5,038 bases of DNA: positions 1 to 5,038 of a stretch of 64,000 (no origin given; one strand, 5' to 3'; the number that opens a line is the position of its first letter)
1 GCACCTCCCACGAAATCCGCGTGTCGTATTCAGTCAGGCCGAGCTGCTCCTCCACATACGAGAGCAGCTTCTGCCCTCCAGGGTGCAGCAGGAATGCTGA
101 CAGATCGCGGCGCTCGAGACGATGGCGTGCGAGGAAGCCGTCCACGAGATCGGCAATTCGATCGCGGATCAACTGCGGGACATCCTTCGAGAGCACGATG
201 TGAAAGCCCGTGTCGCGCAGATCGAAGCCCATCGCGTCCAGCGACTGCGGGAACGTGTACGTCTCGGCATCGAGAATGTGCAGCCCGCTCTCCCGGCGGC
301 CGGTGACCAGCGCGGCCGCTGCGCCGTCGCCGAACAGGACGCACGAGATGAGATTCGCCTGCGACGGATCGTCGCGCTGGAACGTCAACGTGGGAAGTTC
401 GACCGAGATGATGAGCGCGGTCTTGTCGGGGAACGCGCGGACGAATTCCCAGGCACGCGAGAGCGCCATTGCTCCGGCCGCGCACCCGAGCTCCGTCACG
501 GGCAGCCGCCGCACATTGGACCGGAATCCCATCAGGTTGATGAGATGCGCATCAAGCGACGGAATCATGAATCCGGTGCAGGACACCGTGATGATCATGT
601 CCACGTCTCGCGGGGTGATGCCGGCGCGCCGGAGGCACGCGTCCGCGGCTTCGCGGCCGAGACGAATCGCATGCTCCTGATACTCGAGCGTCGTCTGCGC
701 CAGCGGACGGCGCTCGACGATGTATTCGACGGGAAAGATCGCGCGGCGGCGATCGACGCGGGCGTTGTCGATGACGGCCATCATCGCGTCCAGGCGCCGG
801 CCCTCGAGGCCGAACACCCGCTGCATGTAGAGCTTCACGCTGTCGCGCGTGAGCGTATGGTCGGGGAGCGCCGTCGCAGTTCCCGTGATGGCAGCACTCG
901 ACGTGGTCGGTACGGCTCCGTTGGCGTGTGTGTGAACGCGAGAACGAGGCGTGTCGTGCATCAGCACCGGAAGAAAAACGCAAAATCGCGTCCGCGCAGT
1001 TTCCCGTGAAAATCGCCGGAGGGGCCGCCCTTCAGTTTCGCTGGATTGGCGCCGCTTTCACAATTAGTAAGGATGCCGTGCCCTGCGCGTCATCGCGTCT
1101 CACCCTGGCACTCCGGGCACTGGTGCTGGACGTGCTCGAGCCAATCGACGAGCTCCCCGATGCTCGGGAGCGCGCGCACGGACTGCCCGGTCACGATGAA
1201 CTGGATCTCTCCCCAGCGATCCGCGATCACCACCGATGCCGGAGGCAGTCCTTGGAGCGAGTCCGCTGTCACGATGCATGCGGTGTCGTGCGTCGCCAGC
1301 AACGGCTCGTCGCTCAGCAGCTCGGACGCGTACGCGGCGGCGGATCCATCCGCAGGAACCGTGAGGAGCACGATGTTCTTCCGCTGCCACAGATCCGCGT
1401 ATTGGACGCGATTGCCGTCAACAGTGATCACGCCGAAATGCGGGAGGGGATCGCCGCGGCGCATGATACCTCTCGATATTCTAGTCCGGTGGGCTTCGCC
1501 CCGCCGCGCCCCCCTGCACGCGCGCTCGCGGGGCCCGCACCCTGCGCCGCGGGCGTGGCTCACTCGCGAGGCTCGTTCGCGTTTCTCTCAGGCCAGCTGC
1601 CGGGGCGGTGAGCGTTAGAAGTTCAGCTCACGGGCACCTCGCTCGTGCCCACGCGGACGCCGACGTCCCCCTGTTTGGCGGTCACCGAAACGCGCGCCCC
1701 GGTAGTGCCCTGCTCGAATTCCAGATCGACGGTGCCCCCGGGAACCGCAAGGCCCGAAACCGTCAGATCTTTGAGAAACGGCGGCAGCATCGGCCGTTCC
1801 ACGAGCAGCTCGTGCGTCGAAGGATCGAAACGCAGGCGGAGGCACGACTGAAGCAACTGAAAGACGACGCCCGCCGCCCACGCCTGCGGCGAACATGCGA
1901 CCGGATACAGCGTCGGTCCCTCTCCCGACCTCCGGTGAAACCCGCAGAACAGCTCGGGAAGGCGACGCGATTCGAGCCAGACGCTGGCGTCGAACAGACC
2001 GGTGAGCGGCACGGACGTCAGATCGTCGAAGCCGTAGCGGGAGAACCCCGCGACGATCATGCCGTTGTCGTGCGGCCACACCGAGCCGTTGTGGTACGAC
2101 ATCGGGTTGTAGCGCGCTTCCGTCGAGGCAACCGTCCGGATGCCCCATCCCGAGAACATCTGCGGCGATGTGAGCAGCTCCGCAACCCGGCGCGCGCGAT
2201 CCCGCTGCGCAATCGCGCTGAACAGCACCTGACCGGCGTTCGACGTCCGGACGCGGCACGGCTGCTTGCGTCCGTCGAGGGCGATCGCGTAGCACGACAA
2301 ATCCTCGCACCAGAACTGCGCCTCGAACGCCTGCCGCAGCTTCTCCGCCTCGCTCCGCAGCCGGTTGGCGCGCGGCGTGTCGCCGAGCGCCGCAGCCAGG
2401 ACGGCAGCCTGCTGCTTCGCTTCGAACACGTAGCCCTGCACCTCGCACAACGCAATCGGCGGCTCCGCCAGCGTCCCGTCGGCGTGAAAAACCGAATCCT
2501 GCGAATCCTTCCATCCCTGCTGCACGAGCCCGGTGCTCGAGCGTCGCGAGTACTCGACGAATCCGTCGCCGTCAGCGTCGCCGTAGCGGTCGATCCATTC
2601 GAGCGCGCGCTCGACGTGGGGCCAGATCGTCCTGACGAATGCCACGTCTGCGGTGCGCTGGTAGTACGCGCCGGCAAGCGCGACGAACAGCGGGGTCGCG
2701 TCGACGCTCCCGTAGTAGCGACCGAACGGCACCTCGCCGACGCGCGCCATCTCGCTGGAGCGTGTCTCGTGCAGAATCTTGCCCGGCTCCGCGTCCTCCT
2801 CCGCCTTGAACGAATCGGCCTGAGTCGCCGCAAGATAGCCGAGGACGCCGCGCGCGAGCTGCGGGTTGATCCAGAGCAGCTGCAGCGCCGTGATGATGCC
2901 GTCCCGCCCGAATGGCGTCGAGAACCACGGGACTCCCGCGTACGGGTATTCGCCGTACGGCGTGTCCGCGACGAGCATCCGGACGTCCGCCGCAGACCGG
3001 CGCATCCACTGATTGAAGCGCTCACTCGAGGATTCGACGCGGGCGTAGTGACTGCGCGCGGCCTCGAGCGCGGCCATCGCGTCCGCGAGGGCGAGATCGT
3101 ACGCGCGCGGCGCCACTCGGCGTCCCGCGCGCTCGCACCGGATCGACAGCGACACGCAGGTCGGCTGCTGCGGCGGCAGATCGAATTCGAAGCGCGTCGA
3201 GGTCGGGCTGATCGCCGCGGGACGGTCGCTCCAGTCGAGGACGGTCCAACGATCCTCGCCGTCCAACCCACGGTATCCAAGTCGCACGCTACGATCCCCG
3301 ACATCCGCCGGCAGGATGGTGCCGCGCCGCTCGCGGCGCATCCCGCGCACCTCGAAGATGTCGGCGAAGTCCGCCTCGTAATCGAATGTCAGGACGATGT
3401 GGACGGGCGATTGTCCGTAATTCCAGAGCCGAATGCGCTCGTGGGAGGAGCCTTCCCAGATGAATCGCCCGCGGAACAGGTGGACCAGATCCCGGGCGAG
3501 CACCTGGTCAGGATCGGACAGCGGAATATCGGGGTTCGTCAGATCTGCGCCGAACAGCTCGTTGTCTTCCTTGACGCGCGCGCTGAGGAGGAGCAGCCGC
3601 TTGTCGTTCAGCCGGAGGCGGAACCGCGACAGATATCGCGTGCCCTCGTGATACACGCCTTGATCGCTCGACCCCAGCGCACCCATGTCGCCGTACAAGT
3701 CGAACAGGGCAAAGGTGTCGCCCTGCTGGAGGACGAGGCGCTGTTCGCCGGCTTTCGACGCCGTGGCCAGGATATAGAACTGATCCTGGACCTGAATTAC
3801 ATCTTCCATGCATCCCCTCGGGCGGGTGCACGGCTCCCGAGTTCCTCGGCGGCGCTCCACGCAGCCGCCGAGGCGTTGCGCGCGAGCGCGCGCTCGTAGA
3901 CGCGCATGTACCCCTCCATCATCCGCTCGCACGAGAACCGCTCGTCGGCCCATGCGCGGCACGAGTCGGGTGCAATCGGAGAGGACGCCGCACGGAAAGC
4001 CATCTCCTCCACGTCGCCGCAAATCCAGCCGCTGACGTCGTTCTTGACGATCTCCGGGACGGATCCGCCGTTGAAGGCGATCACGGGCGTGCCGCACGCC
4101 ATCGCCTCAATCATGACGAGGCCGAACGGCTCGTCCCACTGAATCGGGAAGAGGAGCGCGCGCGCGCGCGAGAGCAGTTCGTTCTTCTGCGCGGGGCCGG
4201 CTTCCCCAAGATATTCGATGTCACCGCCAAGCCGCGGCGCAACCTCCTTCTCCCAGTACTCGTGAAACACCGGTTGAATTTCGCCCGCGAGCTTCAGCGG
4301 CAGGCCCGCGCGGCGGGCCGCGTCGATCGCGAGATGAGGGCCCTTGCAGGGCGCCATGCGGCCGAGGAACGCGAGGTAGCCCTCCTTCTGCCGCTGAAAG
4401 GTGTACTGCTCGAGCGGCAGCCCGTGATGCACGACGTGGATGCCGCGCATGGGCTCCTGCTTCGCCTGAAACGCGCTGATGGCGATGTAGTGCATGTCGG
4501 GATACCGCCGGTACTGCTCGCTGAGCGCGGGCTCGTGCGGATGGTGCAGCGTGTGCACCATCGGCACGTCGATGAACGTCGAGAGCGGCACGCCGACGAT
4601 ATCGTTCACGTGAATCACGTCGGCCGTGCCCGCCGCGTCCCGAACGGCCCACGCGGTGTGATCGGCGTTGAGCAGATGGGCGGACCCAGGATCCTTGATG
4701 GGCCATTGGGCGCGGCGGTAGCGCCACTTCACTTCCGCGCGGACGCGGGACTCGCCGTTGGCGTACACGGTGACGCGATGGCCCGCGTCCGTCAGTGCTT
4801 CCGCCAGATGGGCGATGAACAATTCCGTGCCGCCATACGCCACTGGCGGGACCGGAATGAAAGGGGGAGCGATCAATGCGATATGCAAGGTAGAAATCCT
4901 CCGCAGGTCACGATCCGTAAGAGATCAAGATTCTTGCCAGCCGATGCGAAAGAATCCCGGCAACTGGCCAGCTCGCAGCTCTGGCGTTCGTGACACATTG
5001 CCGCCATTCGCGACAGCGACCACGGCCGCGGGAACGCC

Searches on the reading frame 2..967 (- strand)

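Call 68: search_protein_families(library=pfam, proteins=[window:2-967:-], max_evalue=0.00001)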
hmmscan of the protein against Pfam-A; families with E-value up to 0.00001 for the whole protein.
window:2-967:- (322 aa): 4 families
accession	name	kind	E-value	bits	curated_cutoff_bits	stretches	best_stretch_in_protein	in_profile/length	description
PF00195.25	Chal_sti_synt_N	-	6.9e-18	65.4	27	1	25-221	14-221/225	Chalcone and stilbene synthases, N-terminal domain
PF08392.18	FAE1_CUT1_RppA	-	4.5e-17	62.7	27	1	89-226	72-208/290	FAE1/Type III polyketide synthase-like protein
PF08545.16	ACP_syn_III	-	2.2e-08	34.3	24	1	160-237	5-77/80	3-Oxoacyl-[acyl-carrier-protein (ACP)] synthase III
PF02797.21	Chal_sti_synt_C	-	1.7e-07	31.8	27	1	238-319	9-90/151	Chalcone and stilbene synthases, C-terminal domain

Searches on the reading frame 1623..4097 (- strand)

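Call 68: search_protein_families(library=pfam, proteins=[window:1623-4097:-], max_evalue=0.00001)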
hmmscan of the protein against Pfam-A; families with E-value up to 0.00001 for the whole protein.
window:1623-4097:- (824 aa): 4 families
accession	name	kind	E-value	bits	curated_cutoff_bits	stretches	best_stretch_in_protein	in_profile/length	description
PF14742.11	GDE_N_bis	-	3.5e-54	183.9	22.1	1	123-317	1-193/194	N-terminal domain of (some) glycogen debranching enzymes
PF22422.2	MGH1-like_GH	-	3.4e-21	76.6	27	1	403-692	12-315/356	Mannosylglycerate hydrolase MGH1-like glycoside hydrolase domain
PF06202.20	GDE_C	-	3.2e-11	43.2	21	1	461-745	76-365/367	Amylo-alpha-1,6-glucosidase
PF17389.8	Bac_rhamnosid6H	-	7.3e-07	29.2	24.5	1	462-600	94-218/339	Bacterial alpha-L-rhamnosidase 6 hairpin glycosidase domain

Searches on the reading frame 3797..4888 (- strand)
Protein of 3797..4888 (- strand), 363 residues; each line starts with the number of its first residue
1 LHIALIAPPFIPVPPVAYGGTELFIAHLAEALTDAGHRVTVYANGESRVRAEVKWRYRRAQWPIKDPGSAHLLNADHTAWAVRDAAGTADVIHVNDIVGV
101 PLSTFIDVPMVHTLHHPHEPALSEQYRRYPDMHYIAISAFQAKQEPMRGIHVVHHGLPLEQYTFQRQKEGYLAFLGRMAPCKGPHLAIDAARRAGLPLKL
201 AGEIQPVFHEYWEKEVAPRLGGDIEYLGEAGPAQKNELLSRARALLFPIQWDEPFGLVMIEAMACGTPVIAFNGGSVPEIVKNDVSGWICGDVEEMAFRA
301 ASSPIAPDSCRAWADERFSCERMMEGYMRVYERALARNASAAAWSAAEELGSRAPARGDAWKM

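Call 68: search_protein_families(library=pfam, proteins=[window:3797-4888:-], max_evalue=0.00001)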
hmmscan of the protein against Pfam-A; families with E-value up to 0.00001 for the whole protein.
window:3797-4888:- (363 aa): 5 families
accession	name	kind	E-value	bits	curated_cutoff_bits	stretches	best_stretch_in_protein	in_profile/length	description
PF00534.26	Glycos_transf_1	-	3.4e-23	82.5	26.4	1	166-297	12-147/172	Glycosyl transferases group 1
PF13692.12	Glyco_trans_1_4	-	1.5e-18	67.9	27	1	171-297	3-133/142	Glycosyl transferases group 1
PF13439.12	Glyco_transf_4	-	2.3e-11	44.5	28.5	1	18-125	1-109/170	Glycosyltransferase Family 4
PF13579.12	Glyco_trans_4_4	-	1.4e-06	29.2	29.7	1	19-117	1-104/158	Glycosyl transferase 4-like domain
PF20706.3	GT4-conflict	-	6.2e-06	25.9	26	0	236-273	276-312/385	Family 4 Glycosyltransferase in conflict systems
